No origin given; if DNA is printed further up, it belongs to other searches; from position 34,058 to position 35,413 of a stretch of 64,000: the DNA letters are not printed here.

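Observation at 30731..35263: Three-gene operon: HypE-like AIR-synthase-related protein, ChlI-like AAA+ ATPase and ChlD-like VWA protein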

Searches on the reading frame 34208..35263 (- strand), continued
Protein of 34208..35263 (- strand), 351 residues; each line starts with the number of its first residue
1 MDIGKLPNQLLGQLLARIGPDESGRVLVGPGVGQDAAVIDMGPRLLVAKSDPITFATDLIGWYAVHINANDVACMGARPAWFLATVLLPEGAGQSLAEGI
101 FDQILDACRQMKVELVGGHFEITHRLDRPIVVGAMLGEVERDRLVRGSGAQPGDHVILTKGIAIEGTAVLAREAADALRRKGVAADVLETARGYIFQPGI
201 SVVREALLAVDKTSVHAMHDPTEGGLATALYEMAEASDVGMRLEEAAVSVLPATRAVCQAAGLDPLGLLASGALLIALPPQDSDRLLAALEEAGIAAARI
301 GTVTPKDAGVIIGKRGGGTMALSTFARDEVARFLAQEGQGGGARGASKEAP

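Call 33: search_solved_structures(query=window:34208-35263:-, max_evalue=1e-12, show_alignments=5)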
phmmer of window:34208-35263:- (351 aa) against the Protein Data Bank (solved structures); distinct sequences matched with E-value up to 1e-12: 6.
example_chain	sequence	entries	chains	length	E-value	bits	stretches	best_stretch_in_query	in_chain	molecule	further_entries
2z1t_A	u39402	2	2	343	6e-27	98.2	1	33-318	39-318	Hydrogenase expression/formation protein HypE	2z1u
2z1e_A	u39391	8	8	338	6.6e-20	75.1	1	34-318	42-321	Hydrogenase expression/formation protein HypE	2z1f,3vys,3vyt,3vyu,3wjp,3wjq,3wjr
3vti_C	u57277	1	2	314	3.5e-16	62.8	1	51-303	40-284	Hydrogenase maturation factor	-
2i6r_A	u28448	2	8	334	6.1e-16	62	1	50-308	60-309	HypE protein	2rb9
5cc8_A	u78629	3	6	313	6.8e-13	52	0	27-161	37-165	Thiamine-monophosphate kinase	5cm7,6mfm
5dd7_A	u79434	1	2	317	7.1e-13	51.9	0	27-161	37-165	Thiamine-monophosphate kinase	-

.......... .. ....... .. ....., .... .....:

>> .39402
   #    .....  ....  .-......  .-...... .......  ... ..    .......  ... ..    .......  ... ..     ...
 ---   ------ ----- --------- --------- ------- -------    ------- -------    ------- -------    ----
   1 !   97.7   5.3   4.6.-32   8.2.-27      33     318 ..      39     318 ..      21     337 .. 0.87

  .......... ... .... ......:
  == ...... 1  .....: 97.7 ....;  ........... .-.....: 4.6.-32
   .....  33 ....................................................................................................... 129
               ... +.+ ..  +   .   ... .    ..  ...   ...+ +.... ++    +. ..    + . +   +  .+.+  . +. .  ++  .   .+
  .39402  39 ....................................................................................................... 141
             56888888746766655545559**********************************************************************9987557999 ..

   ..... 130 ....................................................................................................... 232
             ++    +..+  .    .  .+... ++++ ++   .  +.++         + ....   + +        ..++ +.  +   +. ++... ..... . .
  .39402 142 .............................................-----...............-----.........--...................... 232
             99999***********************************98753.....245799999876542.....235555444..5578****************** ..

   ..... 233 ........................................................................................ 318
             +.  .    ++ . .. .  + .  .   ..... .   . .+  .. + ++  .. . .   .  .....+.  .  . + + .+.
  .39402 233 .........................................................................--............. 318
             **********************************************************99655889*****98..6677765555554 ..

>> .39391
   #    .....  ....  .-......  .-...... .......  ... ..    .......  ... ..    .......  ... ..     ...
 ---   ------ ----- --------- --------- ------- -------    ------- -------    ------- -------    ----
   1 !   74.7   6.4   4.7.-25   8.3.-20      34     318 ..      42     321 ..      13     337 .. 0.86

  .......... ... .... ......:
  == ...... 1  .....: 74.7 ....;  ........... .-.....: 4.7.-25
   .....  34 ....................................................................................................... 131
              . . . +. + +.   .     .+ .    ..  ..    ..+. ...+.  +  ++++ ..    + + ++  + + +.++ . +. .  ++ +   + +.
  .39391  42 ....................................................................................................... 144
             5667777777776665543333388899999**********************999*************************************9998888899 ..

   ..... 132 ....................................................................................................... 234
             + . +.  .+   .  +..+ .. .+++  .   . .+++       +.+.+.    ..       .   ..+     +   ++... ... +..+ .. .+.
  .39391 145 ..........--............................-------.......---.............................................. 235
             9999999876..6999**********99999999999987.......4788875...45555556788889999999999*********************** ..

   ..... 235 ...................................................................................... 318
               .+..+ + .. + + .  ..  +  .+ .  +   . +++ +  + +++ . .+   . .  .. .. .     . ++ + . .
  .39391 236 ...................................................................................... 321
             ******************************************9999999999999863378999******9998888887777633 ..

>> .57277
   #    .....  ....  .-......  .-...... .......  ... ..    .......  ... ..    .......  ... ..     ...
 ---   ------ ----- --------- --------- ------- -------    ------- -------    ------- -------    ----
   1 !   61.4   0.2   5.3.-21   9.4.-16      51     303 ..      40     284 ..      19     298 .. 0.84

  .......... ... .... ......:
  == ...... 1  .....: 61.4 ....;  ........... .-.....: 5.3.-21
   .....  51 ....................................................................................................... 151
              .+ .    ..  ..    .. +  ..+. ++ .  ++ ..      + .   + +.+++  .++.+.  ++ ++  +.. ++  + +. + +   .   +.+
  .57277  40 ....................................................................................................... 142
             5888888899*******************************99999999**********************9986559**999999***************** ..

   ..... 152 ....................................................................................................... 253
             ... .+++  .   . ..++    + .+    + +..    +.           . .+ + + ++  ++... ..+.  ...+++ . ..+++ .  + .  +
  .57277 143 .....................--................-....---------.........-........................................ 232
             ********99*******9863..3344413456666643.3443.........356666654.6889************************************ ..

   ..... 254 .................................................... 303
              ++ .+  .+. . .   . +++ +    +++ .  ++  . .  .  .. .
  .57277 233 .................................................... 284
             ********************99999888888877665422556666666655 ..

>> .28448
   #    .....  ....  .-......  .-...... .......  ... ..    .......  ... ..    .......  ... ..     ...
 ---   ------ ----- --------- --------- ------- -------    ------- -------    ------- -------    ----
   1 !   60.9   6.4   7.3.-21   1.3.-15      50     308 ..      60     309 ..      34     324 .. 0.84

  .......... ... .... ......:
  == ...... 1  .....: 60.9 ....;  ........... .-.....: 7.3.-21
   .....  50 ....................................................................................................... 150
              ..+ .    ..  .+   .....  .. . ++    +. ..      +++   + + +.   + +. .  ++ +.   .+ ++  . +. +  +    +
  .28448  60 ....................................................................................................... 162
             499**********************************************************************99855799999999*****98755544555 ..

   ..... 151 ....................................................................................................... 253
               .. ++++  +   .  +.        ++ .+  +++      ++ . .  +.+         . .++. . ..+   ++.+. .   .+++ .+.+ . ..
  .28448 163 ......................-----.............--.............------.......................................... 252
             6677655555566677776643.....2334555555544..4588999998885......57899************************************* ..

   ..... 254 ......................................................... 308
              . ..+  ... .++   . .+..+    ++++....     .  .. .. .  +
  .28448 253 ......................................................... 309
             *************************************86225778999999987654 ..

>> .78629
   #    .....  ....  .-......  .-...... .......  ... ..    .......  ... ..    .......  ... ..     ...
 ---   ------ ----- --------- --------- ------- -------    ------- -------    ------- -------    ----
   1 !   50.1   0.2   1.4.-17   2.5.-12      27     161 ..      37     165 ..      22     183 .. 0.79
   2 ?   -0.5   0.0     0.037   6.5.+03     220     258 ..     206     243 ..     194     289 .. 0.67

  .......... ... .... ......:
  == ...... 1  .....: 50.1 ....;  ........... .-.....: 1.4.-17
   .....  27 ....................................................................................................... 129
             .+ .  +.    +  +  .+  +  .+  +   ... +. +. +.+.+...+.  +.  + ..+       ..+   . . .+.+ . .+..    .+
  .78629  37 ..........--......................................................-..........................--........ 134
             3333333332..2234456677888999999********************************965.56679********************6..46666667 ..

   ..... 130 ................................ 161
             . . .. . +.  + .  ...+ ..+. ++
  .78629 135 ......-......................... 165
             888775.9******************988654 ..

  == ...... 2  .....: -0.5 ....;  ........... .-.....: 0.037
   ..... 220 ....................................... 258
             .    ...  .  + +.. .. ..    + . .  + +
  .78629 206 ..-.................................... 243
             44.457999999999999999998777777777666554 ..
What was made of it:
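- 34208..35263 (-): P1: HypE/SelD/ThiL-branch PurM-superfamily (AIRS + AIRS_C) enzyme, 351 aa, substrate unknown. HypE motifs GDTK and ANEGK are replaced by GGHFE and ASGAL (call 33).
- On HypE (TIGR02124): They align to GGHFE and ASGAL in P1 (call 33).
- P1 has no C-terminal Cys, and the GDTK and ANEGK motifs shared by all four solved HypE proteins are replaced (call 33).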

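Call 41: search_protein_families(library=padloc, proteins=[window:34208-35263:-], max_evalue=0.01)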
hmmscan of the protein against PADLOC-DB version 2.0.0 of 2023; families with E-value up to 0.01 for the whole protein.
window:34208-35263:- (351 aa): 0 families

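Call 49: find_related_loci(query=A4, collection=metagenome_contigs, flank=6000)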
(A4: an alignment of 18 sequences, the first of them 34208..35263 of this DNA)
Query A4 (351 aa) in metagenome_contigs; peptide patterns used: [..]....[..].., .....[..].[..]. (x = any residue, [..] = any of these).
600 stretches matched a pattern (row limit reached: there are more); 581 encode a relative of the query (tblastn E <= 1e-3); the best 80 are kept; 80 distinct loci.
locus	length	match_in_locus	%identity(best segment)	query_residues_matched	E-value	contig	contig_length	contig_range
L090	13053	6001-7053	92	1-351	0e+0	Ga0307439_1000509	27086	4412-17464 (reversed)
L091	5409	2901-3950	91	1-350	0e+0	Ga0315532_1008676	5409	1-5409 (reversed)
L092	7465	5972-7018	91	1-350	0e+0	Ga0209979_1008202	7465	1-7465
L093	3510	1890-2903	90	1-338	0e+0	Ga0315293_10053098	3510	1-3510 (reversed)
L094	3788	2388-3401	90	1-338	0e+0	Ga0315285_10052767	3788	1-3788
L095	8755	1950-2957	75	1-336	1e-153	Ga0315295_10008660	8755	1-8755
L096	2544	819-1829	64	1-338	1e-133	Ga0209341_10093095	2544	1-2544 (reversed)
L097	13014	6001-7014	64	1-339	2e-125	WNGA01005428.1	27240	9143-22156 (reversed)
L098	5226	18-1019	61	1-336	8e-124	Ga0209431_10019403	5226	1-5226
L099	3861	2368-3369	57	1-337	3e-124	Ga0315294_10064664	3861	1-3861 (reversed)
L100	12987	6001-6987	62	3-333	3e-121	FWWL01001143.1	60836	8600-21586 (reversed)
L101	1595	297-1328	60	1-345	2e-129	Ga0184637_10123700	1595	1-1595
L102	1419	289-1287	61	1-335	6e-130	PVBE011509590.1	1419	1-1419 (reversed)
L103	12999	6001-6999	61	1-335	2e-119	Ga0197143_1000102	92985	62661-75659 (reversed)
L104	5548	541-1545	58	3-338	1e-117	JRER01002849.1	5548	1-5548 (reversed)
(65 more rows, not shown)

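Call 90: search_solved_structures(query=A4, max_evalue=1e-8)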
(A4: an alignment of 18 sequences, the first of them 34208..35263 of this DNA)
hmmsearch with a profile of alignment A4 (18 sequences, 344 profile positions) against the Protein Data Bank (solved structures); distinct sequences matched with E-value up to 1e-8: 26.
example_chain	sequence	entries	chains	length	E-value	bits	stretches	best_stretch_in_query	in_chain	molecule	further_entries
2z1t_A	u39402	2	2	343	2.4e-30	108.9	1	33-305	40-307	Hydrogenase expression/formation protein HypE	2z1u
2z1e_A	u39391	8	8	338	2.6e-30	108.8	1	9-312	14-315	Hydrogenase expression/formation protein HypE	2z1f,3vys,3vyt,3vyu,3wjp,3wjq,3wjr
3vti_C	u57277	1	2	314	4.3e-25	91.6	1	51-308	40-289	Hydrogenase maturation factor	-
2i6r_A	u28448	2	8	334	1.4e-24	89.9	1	50-311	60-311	HypE protein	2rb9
3u0o_A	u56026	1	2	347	2.4e-20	76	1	5-256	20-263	Selenide, water dikinase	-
5cc8_A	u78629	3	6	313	4.1e-18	68.7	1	30-162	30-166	Thiamine-monophosphate kinase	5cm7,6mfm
5dd7_A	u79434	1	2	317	4.2e-18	68.6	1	30-162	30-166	Thiamine-monophosphate kinase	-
2btu_A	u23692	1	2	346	2e-14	56.5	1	57-312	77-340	PHOSPHORIBOSYL-AMINOIMIDAZOLE SYNTHETASE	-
1vqv_A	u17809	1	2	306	2.7e-13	52.8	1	29-160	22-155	thiamine monophosphate kinase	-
3c9r_A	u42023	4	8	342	3.9e-13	52.3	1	30-160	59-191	Thiamine monophosphate kinase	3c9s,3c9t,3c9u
6xep_A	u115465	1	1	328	1.3e-12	50.6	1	20-316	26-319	Thiamine-monophosphate kinase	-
9jzy_A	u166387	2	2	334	5.4e-12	48.5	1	39-227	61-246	Phosphoribosylformylglycinamidine cyclo-ligase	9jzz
9k05_A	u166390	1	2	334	6.1e-12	48.4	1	28-227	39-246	Phosphoribosylformylglycinamidine cyclo-ligase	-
9k00_A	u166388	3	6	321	6.1e-12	48.4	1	28-227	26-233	Phosphoribosylformylglycinamidine cyclo-ligase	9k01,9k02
3mcq_A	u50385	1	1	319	6.1e-12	48.4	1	30-312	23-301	Thiamine-monophosphate kinase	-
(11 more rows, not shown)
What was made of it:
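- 34208..35263 (-): Profile against PDB: HypE 2e-30, SelD 2e-20, ThiL 4e-18 (call 90).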
